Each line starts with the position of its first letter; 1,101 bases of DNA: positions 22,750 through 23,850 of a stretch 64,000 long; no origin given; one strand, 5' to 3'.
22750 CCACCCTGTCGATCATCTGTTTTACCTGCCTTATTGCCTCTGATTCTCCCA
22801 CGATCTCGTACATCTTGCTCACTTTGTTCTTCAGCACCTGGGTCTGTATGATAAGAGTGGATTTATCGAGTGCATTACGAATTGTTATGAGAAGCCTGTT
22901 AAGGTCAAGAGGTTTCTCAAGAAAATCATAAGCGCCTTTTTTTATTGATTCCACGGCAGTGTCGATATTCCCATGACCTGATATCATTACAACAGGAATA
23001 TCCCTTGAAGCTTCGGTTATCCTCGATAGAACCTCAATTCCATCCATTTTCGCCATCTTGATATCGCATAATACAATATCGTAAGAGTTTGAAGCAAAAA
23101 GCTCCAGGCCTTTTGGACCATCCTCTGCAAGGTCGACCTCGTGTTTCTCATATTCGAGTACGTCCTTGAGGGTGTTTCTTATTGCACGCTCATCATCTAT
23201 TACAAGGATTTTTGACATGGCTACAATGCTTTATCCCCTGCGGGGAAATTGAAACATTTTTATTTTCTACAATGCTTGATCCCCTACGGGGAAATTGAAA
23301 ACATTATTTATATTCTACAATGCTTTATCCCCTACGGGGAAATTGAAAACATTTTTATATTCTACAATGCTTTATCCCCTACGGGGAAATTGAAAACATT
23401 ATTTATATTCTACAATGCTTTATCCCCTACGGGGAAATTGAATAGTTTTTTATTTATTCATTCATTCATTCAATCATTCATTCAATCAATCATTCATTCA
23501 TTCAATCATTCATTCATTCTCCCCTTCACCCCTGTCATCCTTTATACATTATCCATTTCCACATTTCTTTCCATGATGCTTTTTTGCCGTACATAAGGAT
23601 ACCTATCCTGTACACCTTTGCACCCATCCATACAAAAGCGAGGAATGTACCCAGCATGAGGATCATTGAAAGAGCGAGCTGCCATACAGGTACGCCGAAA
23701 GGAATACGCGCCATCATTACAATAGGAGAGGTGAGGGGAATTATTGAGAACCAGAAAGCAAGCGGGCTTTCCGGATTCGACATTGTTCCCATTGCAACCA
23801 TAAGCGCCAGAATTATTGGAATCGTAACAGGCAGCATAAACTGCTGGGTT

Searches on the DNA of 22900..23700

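Call 21: search_rna_families(source=window, start=22900, end=23700, threshold=evalue, max_evalue=10)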
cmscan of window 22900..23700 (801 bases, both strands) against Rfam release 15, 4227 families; matches with E-value up to 10: 3.
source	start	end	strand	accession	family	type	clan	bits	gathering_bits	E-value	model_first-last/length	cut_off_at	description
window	23165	23250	+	RF02568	UptR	Gene; sRNA;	-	19.4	100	1.6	1-92/92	no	Escherichia coli small RNA (uptR) gene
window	23162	23305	+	RF01979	HOTAIRM1_5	Gene; lncRNA;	-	18.2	60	4.2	1-145/145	no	HOX antisense intergenic RNA myeloid 1 conserved region 5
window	23415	23477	-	RF00348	snoR9_plant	Gene; snRNA; snoRNA; CD-box;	-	17.6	43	7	1-129/129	no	Small nucleolar RNA snoR9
